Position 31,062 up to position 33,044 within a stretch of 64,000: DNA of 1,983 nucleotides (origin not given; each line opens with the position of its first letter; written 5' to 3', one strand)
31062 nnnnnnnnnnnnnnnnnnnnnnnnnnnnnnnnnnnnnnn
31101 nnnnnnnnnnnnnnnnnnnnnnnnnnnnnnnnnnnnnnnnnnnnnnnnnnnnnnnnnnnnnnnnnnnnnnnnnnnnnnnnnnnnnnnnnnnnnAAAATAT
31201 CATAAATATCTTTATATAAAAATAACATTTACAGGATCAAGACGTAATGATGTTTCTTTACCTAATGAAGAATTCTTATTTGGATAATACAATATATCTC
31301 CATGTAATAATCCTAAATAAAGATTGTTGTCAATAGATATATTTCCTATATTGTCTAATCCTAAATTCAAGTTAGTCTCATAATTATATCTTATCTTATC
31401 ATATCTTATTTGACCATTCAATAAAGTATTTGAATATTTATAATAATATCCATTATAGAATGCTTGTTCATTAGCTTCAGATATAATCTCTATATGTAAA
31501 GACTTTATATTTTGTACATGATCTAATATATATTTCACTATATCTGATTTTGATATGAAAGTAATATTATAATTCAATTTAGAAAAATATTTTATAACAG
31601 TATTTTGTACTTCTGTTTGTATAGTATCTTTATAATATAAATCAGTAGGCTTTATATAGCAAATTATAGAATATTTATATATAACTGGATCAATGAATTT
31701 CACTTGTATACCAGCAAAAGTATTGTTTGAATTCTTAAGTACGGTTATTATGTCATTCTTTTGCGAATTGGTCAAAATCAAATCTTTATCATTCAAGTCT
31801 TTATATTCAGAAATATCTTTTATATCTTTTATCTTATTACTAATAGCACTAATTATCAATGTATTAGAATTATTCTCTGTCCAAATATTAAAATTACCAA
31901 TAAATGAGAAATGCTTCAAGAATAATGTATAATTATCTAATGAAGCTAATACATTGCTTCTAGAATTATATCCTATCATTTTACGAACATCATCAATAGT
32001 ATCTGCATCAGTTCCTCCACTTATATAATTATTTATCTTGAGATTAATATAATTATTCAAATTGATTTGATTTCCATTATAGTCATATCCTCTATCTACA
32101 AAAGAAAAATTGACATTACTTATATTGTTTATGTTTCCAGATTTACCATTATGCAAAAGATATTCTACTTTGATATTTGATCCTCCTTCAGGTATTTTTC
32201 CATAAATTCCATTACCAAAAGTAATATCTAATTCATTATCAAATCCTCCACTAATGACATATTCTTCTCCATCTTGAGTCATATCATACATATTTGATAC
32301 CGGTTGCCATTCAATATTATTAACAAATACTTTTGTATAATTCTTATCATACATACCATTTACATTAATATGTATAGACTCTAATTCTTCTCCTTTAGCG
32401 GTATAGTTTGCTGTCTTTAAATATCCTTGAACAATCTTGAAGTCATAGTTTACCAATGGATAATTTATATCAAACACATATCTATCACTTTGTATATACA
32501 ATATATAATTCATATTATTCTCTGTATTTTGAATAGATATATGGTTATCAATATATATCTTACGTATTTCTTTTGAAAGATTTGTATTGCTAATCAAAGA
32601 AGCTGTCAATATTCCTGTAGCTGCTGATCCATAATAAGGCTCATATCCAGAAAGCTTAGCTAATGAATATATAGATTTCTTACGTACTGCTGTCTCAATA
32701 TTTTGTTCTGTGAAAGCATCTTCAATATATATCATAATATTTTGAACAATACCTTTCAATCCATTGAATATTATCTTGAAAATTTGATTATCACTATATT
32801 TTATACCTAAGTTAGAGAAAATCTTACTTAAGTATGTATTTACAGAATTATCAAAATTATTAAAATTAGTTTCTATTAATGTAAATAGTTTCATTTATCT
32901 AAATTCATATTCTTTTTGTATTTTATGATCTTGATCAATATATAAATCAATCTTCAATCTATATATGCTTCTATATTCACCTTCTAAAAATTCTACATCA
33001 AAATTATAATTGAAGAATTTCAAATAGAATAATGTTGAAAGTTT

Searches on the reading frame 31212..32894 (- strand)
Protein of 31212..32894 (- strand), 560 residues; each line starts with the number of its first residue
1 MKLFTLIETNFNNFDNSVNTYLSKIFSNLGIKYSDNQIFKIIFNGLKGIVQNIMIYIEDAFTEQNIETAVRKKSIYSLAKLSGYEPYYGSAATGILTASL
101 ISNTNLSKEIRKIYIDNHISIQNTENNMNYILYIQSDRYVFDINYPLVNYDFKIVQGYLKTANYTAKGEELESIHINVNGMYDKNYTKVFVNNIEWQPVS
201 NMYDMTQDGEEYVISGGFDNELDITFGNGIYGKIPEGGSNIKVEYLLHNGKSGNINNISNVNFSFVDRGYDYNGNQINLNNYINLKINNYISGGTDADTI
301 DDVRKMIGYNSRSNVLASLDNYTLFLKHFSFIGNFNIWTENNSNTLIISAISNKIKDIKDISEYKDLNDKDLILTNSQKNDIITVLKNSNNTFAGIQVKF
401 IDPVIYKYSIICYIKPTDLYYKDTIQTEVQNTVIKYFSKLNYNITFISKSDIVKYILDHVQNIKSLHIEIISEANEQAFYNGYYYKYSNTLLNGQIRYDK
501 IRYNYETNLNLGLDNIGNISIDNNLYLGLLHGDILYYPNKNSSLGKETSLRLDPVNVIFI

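Call 11: search_protein_families(library=phrogs, proteins=[window:31212-32894:-])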
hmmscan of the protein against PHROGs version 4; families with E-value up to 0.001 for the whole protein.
window:31212-32894:- (560 aa): 2 families
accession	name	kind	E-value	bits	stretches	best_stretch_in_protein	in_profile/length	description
phrog_219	-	tail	3.9e-32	112.6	1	39-521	38-517/598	baseplate wedge subunit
phrog_1369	-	tail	8.6e-09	35.6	1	47-443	39-411/489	baseplate protein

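Call 12: search_protein_families(library=pfam, proteins=[window:31212-32894:-])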
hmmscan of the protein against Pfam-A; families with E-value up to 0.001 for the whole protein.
window:31212-32894:- (560 aa): 0 families

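Call 83: search_dna_similar(query=window:31212-32894:-, collection=phages, mode=protein, max_rows=15)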
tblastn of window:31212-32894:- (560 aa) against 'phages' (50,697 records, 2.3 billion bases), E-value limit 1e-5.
Records with a match: 31; places in all: 31; records where one place covers at least 80% of the query: 9.
Best place of each record, by identity: <60% 31.
By first word of the organism name: Prevotella 15; uncultured 6; Tenacibaculum 5; Sphingomonas 2; Chryseobacterium 2; Flavobacterium 1.
By host as written in the record: Prevotella sp. 15; - 6; Tenacibaculum maritimum 3; Sphingomonas paucimobilis, Felix d'Herelle Reference Center for Phages host ... 2; Tenacibaculum sp. 2; Chryseobacterium indologenes MA9 2; Flavobacterium sp. B330 1.
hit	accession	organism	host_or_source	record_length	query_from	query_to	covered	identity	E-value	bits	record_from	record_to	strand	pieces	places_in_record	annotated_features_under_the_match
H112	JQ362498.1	Sphingomonas phage PAU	Sphingomonas paucimobilis, Felix ...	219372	17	534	93%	30.5%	7e-49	188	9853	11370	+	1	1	17: gp17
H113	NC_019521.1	Sphingomonas phage PAU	Sphingomonas paucimobilis, Felix ...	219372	17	534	93%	30.5%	7e-49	188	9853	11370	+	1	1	17: gp17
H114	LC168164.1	Tenacibaculum phage pT24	Tenacibaculum sp.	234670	9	492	86%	27.1%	6e-31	134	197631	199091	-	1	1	baseplate wedge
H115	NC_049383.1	Tenacibaculum phage pT24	Tenacibaculum sp.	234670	9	492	86%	27.1%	6e-31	134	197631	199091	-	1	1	baseplate wedge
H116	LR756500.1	uncultured phage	metagenomic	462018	39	485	80%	28.4%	5e-40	162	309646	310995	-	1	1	record has no annotation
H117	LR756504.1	uncultured phage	metagenomic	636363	6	492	87%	25.7%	4e-25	116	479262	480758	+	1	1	record has no annotation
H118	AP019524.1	Tenacibaculum phage PTm1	Tenacibaculum maritimum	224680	34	484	81%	26.5%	7e-36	149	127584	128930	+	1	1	baseplate wedge subunit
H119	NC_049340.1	Tenacibaculum phage PTm1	Tenacibaculum maritimum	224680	34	484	81%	26.5%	7e-36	149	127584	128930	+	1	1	baseplate wedge subunit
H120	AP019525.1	Tenacibaculum phage PTm5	Tenacibaculum maritimum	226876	34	484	81%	26.5%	8e-36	149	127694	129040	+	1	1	baseplate wedge subunit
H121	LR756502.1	uncultured phage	metagenomic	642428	6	476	84%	23.8%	2e-19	99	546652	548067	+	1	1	record has no annotation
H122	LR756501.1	uncultured phage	metagenomic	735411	1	344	61%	27.6%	4e-20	101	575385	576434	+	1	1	record has no annotation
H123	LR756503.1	uncultured phage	metagenomic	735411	1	344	61%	27.6%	4e-20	101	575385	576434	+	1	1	record has no annotation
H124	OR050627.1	Chryseobacterium phage MA9V-1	Chryseobacterium indologenes MA9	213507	24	346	58%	25.5%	9e-20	100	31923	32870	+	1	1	hypothetical protein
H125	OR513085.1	Chryseobacterium phage MA9V-2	Chryseobacterium indologenes MA9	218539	24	346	58%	25.2%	4e-19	98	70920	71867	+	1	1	hypothetical protein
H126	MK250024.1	Prevotella phage Lak-B5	Prevotella sp.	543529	1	253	45%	26.6%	9e-12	74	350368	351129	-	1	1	record has no annotation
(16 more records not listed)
